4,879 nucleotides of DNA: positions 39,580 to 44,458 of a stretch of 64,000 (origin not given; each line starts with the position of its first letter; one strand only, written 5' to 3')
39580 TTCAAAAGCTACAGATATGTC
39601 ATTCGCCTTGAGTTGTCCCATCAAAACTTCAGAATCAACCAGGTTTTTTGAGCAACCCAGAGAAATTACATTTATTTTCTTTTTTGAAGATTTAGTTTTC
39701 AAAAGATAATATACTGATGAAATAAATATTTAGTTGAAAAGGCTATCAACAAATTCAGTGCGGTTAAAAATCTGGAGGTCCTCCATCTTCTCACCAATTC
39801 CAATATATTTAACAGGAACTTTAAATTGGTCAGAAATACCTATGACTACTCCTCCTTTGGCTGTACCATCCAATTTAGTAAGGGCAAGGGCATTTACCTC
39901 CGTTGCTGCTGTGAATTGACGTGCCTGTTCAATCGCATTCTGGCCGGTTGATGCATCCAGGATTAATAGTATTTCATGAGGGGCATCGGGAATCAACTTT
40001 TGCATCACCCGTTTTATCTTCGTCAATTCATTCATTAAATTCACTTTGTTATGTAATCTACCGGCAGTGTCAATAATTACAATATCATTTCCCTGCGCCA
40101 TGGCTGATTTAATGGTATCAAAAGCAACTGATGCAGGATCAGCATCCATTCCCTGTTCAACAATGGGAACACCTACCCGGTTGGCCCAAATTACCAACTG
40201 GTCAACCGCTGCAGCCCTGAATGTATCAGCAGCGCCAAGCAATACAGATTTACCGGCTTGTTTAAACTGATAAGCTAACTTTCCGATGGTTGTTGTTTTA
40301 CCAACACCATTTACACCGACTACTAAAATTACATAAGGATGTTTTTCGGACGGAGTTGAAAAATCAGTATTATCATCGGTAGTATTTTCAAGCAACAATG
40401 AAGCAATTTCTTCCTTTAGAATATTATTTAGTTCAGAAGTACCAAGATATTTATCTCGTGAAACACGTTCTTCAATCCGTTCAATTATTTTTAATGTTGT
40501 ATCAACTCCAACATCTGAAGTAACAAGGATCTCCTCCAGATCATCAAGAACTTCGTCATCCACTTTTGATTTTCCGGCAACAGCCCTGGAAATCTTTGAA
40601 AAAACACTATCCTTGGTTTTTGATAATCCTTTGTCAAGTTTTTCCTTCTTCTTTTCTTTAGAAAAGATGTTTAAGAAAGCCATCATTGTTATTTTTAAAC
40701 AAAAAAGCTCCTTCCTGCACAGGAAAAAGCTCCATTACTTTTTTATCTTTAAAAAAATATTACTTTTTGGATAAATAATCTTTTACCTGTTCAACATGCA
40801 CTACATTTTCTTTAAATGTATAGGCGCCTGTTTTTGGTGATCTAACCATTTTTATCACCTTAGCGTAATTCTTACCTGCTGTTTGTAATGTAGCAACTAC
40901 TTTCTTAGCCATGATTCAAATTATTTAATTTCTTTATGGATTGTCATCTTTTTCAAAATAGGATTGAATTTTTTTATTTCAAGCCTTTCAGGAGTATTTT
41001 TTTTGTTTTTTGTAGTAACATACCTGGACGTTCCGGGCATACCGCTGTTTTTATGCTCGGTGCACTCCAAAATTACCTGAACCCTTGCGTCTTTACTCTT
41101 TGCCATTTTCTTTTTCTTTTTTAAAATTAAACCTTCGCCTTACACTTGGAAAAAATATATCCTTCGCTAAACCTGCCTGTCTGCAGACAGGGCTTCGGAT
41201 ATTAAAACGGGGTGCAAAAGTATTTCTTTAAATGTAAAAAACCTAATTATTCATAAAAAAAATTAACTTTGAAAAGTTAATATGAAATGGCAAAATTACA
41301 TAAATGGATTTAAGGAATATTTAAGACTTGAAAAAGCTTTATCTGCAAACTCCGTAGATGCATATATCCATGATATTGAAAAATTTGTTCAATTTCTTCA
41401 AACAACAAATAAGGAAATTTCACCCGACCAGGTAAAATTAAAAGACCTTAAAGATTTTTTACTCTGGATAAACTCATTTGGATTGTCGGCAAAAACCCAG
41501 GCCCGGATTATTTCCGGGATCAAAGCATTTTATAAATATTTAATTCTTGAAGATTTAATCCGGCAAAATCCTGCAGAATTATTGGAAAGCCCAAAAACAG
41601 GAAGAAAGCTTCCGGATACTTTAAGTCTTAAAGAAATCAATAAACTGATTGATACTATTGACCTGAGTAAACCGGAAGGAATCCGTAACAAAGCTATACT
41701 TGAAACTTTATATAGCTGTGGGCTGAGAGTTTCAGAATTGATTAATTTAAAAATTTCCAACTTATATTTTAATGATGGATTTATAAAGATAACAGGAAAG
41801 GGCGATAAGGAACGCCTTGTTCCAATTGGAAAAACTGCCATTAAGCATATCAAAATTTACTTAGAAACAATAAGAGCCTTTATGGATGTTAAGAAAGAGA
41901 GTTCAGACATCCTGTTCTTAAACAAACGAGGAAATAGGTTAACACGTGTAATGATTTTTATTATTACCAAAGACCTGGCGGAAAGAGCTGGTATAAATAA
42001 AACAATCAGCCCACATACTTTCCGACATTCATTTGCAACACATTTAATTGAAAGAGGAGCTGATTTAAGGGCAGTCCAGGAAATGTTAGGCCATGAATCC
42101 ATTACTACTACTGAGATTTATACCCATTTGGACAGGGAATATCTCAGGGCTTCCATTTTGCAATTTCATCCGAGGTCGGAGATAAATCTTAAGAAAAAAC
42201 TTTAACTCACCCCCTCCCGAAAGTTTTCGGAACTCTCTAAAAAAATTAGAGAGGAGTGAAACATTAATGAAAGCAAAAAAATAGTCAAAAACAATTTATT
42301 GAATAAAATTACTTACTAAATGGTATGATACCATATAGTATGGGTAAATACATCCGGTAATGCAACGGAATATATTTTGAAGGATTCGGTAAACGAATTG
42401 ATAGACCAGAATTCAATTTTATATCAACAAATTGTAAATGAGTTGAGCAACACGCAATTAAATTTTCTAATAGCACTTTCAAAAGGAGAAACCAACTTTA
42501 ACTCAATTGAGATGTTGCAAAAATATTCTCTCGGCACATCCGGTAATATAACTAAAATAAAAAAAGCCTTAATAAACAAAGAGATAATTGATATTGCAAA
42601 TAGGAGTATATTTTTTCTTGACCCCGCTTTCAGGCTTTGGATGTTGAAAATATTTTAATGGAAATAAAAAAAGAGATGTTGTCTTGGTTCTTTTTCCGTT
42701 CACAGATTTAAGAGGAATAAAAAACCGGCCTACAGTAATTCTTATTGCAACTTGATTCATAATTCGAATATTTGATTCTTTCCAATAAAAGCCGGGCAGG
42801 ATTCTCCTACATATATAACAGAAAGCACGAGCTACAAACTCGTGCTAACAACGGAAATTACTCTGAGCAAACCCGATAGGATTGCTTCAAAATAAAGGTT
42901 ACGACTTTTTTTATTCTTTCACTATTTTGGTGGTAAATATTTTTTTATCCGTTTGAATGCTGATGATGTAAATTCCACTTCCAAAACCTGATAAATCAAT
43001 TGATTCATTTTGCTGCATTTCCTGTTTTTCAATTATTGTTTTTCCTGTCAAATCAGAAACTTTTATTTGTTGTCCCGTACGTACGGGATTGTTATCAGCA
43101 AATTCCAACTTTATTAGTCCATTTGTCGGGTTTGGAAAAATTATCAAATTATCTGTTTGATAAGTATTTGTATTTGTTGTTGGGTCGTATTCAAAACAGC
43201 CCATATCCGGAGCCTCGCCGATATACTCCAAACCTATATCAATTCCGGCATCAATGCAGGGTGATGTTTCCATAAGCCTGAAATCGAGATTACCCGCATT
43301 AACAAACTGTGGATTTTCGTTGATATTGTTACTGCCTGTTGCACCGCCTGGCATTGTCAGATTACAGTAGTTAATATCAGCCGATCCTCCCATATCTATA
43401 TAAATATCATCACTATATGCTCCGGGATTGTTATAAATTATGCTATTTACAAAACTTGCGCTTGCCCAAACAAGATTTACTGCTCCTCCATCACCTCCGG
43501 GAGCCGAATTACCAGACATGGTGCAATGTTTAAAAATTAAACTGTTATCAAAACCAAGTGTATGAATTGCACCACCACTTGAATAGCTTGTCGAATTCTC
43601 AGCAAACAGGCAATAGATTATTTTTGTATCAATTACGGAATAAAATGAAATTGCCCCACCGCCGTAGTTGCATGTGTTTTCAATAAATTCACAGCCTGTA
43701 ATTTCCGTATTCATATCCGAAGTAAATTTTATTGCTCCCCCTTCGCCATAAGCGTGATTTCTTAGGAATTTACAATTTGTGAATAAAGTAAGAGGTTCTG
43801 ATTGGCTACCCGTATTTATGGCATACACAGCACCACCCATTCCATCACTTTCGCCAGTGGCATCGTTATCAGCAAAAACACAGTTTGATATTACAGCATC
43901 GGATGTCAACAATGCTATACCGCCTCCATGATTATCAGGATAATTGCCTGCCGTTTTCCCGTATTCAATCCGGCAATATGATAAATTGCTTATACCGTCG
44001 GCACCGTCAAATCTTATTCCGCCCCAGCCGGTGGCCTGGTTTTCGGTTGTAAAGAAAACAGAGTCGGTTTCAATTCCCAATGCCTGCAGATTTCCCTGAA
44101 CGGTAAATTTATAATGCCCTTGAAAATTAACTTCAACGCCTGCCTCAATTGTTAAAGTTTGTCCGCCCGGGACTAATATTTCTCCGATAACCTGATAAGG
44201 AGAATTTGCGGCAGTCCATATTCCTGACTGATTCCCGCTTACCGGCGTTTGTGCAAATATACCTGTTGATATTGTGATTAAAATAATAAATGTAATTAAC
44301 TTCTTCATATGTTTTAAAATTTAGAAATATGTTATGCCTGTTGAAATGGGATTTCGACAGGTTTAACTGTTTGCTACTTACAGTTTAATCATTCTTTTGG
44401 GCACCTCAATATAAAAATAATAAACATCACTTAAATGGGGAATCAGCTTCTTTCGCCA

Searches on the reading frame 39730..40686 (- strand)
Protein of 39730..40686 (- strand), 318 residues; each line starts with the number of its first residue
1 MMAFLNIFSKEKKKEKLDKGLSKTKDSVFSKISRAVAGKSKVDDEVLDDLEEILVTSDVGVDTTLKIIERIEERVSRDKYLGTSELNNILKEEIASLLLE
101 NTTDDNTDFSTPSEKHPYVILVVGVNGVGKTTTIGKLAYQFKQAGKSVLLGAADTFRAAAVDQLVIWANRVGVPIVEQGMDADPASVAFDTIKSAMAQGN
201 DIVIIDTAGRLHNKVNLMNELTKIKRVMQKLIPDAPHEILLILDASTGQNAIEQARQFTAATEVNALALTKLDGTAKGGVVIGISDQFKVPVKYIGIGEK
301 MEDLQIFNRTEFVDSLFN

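Call 91: search_protein_families(library=ncbifam, proteins=[window:39730-40686:-], max_evalue=0.001)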
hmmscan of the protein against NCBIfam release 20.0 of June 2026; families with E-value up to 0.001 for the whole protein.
window:39730-40686:- (318 aa): 14 families
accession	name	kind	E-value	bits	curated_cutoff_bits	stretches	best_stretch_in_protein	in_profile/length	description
TIGR00064.1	ftsY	equivalog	3.5e-109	364.4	260.7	1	41-317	1-279/279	signal recognition particle-docking protein FtsY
TIGR00959.1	ffh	equivalog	3.2e-64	217.4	473.2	1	22-313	5-290/428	signal recognition particle protein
TIGR01425.1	SRP54_euk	equivalog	5.2e-54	183.7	576.25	1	27-316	11-293/428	signal recognition particle protein SRP54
TIGR03499.1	FlhF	equivalog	1.5e-21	77.6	174.15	1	12-209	108-286/286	flagellar biosynthesis GTPase FlhF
NF009367.0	PRK12724.1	equivalog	1.7e-21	76.6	718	1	27-301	139-398/433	flagellar biosynthesis regulator FlhF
NF011312.0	PRK14723.1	equivalog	7.7e-16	57.7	951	1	119-317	187-379/768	flagellar biosynthesis regulator FlhF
NF005230.0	PRK06731.1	equivalog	1.7e-14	53.8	553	1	88-296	58-256/281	flagellar biosynthesis regulator FlhF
NF009368.0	PRK12726.1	equivalog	7.1e-13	48.4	832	1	86-303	180-383/407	flagellar biosynthesis regulator FlhF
NF009366.0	PRK12723.1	equivalog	3.6e-12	46.1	585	1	26-303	90-354/388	flagellar biosynthesis regulator FlhF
NF011310.0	PRK14721.1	equivalog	4.9e-11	42.5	725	1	119-317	193-382/423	flagellar biosynthesis regulator FlhF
NF011311.0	PRK14722.1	equivalog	8.6e-11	41.5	777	1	119-304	139-324/374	flagellar biosynthesis regulator FlhF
NF041546.1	ParA_partition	equivalog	1.2e-06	28.2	180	1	127-215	10-92/203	ParA family partition ATPase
TIGR04291.1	arsen_driv_ArsA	equivalog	0.00043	19.1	650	0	78-163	274-364/565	arsenical pump-driving ATPase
TIGR00231.1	small_GTP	domain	0.00082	19.2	42.5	0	117-140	3-26/164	GTP-binding protein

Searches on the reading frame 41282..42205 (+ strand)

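Call 91: search_protein_families(library=ncbifam, proteins=[window:41282-42205:+], max_evalue=0.001)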
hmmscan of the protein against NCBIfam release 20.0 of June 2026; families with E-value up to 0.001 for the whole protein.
window:41282-42205:+ (307 aa): 13 families
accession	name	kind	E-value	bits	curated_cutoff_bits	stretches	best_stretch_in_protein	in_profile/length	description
TIGR02225.1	recomb_XerD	equivalog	1.3e-106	356.1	329.6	1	10-298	3-289/290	site-specific tyrosine recombinase XerD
NF001399.0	PRK00283.1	subfamily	6.6e-101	337.5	279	1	4-299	6-299/300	tyrosine recombinase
TIGR02224.1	recomb_XerC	equivalog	6.3e-94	314.6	335.15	1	10-299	3-293/295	tyrosine recombinase XerC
NF040815.2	recomb_XerA_Arch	equivalog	9.4e-72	241.7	220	1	10-289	3-260/263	site-specific tyrosine recombinase/integron integrase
NF002331.0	PRK01287.1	subfamily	6.6e-61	206.3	371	1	15-299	37-328/365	site-specific tyrosine recombinase XerC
TIGR02249.1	integrase_gron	subfamily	9.3e-45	153.3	265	2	230-283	247-300/315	integron integrase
NF003462.0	PRK05084.1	equivalog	5.3e-34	117.5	267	1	134-292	195-353/360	tyrosine recombinase XerS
NF011946.0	PRK15417.1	equivalog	3.5e-25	88.9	435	2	230-283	262-315/337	integron integrase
NF007370.0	PRK09870.1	subfamily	6.4e-19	68.4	221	1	112-282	11-178/200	tyrosine-type DNA invertase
NF007371.0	PRK09871.1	subfamily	1.1e-18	67.5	222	1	116-282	9-173/198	tyrosine-type DNA invertase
NF002685.0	PRK02436.1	equivalog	1.3e-11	44.9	178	1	11-281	6-244/245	site-specific tyrosine recombinase XerD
NF040693.1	recomb_GmtY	equivalog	1.1e-07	31.4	340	1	242-290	391-439/441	gamma-mobile-trio recombinase GmtY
NF041502.1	integrase_1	equivalog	4.2e-05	22.5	350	1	208-287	285-364/484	site-specific integrase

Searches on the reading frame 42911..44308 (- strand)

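Call 91: search_protein_families(library=ncbifam, proteins=[window:42911-44308:-], max_evalue=0.001)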
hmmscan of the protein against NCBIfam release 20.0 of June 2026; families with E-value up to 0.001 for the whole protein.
window:42911-44308:- (465 aa): 3 families
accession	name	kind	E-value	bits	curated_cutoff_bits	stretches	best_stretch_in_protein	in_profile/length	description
TIGR04183.1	Por_Secre_tail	domain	3e-15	55.9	23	1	390-465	1-72/72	T9SS type A sorting domain-containing protein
NF038113.1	T9SSA_dep_M36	equivalog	5e-14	51.4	885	1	378-464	783-868/869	T9SS-dependent M36 family metallopeptidase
NF052644.1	T9SS_DNase_Rie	equivalog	0.00022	20.7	260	1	412-465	199-251/251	T9SS-dependent surface endonuclease, AS87_RS02955 family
